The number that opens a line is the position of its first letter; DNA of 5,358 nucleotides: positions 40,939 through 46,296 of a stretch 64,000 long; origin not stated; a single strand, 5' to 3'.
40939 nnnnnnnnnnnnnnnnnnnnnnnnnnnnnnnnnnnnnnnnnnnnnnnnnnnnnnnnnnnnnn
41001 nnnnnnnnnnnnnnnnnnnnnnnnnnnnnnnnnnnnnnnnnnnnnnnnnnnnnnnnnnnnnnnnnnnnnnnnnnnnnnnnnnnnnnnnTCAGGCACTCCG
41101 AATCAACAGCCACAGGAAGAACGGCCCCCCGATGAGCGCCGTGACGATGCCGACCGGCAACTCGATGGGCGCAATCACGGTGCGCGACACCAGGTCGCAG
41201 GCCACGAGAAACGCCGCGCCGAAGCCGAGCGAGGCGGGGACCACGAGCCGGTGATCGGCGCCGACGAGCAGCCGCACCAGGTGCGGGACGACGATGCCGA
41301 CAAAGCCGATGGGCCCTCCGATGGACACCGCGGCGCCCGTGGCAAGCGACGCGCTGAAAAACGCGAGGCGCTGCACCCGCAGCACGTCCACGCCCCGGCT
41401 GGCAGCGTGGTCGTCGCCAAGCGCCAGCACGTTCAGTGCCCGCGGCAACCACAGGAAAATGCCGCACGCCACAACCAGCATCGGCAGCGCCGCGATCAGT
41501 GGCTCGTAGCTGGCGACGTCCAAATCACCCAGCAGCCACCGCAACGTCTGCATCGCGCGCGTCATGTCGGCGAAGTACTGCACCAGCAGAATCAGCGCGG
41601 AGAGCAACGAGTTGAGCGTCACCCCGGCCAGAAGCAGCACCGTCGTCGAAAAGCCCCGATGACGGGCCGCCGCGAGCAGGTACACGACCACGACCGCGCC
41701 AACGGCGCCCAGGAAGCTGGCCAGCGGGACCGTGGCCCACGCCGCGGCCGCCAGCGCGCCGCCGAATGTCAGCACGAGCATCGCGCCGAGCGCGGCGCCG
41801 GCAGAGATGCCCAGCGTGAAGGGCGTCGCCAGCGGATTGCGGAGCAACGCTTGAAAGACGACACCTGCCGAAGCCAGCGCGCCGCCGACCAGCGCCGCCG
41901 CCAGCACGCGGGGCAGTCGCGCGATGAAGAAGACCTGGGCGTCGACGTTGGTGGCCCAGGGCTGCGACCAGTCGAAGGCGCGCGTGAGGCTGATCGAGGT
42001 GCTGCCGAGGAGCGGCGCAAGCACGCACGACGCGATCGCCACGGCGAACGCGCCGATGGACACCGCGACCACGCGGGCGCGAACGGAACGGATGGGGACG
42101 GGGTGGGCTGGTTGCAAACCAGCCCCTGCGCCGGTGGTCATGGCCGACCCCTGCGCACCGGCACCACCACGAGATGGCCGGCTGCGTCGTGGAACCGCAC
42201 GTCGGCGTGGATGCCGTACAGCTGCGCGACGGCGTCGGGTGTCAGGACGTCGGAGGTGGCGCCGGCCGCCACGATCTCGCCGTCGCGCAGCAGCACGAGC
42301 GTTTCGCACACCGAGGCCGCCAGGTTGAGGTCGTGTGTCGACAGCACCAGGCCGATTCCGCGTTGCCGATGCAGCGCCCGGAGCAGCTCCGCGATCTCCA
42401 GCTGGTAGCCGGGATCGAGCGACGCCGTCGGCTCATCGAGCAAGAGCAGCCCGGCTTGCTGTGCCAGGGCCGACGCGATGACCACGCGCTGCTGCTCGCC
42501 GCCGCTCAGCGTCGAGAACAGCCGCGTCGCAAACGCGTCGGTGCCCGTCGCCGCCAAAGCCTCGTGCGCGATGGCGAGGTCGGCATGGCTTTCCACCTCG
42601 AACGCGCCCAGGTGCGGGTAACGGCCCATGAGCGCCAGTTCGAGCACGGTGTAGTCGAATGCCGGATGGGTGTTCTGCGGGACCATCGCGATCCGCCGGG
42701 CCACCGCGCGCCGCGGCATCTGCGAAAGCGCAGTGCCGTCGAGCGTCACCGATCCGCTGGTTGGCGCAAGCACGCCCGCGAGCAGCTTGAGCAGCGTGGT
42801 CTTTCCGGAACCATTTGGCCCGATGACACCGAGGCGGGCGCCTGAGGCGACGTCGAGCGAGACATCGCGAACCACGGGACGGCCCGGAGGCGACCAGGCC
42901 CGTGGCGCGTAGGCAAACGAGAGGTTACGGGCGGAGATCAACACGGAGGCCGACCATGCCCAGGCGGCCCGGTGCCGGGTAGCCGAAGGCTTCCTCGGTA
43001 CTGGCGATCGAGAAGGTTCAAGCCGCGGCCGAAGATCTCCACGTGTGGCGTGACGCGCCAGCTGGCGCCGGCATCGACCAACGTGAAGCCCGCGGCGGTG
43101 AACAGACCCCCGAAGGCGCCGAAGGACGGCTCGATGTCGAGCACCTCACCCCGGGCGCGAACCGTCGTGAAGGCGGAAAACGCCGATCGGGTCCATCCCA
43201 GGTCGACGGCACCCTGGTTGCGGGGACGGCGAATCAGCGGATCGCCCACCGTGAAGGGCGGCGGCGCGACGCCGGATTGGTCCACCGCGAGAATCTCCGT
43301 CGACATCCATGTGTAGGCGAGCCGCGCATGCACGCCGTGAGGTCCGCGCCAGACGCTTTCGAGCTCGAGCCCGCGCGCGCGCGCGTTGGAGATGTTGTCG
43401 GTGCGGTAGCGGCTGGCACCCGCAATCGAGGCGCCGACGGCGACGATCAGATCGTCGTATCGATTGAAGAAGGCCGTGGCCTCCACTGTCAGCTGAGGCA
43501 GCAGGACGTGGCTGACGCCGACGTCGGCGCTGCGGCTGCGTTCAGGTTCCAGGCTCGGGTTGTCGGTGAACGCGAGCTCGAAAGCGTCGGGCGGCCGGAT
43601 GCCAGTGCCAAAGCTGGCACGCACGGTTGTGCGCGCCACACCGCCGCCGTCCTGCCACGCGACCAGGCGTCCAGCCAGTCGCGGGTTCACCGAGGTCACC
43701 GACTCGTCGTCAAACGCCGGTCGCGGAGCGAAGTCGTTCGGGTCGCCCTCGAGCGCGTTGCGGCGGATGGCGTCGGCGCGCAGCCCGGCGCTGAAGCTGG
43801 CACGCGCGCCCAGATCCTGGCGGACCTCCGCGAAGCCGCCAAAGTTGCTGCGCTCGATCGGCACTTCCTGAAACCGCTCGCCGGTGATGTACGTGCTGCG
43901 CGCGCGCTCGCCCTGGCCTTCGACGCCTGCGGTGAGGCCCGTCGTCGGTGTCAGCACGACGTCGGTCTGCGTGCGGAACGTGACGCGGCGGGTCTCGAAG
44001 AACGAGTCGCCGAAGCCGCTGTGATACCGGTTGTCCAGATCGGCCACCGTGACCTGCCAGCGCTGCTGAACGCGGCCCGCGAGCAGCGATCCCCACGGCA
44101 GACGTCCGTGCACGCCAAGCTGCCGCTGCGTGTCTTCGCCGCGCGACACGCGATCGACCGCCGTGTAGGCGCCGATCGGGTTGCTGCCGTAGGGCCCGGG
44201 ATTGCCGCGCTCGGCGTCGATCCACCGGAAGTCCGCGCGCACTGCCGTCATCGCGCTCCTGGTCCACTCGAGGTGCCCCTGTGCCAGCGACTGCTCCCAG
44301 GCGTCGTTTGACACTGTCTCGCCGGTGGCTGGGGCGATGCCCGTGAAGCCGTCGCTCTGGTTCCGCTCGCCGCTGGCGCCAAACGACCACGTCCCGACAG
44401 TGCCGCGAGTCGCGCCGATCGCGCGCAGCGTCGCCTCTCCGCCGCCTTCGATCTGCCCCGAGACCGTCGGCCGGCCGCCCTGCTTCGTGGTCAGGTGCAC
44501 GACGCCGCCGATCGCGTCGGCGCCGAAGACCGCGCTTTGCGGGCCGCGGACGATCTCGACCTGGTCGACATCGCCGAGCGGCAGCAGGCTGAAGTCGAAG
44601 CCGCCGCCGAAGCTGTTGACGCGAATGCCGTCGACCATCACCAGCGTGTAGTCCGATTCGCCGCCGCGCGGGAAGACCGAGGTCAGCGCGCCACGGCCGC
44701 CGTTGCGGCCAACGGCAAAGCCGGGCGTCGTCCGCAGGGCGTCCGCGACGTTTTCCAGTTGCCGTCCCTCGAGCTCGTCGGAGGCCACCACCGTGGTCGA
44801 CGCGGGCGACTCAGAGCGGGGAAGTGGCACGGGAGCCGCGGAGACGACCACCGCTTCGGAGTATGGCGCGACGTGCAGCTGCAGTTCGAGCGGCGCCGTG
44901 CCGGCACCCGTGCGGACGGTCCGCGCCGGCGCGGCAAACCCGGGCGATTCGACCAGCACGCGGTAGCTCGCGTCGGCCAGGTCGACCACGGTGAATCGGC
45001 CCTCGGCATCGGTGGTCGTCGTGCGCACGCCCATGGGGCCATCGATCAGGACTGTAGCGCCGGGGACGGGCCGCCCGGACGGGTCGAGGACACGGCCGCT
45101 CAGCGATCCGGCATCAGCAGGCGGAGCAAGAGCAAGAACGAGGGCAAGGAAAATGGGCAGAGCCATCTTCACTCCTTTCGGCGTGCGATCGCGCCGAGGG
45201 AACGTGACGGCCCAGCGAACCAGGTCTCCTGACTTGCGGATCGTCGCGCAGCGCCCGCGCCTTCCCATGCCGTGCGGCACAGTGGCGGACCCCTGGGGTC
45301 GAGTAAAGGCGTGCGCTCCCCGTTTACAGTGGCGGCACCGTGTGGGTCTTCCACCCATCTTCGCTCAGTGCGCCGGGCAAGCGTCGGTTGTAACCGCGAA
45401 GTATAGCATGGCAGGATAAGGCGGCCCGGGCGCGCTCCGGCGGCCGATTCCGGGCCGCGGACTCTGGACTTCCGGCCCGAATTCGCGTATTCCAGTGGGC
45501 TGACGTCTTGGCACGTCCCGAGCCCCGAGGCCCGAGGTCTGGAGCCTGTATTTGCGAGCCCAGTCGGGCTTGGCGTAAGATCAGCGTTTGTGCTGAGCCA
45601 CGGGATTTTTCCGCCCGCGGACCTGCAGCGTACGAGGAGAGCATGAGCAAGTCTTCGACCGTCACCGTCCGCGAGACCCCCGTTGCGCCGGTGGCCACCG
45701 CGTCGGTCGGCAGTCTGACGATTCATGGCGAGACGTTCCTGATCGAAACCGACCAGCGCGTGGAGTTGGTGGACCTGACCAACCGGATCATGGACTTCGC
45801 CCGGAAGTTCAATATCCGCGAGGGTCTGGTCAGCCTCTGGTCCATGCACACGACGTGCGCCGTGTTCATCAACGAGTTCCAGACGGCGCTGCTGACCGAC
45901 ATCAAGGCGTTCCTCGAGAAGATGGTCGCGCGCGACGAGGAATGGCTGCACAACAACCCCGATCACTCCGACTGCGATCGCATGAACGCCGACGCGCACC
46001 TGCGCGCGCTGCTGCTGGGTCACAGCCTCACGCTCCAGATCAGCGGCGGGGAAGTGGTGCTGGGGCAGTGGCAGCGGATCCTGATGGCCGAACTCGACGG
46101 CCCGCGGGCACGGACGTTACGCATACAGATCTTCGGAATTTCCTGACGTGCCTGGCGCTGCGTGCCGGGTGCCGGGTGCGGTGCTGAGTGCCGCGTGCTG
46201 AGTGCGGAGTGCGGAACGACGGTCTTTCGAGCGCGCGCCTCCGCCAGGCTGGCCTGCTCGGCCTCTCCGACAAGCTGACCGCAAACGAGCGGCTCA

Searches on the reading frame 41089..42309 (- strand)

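Call 64: search_protein_families(library=pfam, proteins=[window:41089-42309:-], max_evalue=0.00001)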
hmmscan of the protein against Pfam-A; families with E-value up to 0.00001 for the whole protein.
window:41089-42309:- (406 aa): 1 family
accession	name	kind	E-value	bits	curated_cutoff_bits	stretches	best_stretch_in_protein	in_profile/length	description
PF01032.23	FecCD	-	1.8e-90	303.6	26.5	1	92-404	3-311/311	FecCD transport family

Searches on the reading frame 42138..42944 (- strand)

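Call 64: search_protein_families(library=pfam, proteins=[window:42138-42944:-], max_evalue=0.00001)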
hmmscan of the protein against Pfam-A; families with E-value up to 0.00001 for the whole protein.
window:42138-42944:- (268 aa): 3 families
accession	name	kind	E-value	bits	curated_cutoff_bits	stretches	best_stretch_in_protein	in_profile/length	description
PF00005.33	ABC_tran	-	6e-35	121.3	25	1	26-174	2-137/137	ABC transporter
PF13304.12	AAA_21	-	4.4e-16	60.3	27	1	151-208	243-302/304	AAA domain, putative AbiEii toxin, Type IV TA system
PF02463.25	SMC_N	-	3e-06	27.3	40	0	145-194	136-189/220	RecF/RecN/SMC N terminal domain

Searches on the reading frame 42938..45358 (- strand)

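Call 64: search_protein_families(library=pfam, proteins=[window:42938-45358:-], max_evalue=0.00001)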
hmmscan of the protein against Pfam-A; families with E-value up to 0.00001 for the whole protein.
window:42938-45358:- (806 aa): 4 families
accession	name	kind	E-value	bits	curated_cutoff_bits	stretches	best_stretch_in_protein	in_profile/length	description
PF00593.30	TonB_dep_Rec_b-barrel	-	3.2e-39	136.4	27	1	321-782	25-436/436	TonB dependent receptor-like, beta-barrel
PF07715.20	Plug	-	3.9e-26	92.1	23.9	1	181-286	2-107/107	TonB-dependent Receptor Plug Domain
PF13620.12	CarboxypepD_reg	-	1.6e-16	60.8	32.3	1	85-157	1-77/82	Carboxypeptidase regulatory-like domain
PF13715.12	CarbopepD_reg_2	-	2.9e-07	30.9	32.2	1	86-162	1-77/88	CarboxypepD_reg-like domain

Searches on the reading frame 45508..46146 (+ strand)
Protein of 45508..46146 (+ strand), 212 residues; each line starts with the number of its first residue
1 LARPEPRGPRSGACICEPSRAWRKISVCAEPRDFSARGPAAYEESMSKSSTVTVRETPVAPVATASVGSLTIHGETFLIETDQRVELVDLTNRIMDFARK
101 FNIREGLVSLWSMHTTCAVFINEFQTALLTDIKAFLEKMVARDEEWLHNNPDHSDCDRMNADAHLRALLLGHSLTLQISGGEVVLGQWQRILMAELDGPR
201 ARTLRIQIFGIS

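Call 64: search_protein_families(library=pfam, proteins=[window:45508-46146:+], max_evalue=0.00001)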
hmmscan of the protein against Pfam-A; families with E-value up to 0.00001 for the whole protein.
window:45508-46146:+ (212 aa): 1 family
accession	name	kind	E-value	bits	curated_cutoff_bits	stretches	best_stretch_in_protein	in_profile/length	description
PF01894.22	UPF0047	-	4.6e-32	111.1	27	1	89-208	1-117/117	Uncharacterised protein family UPF0047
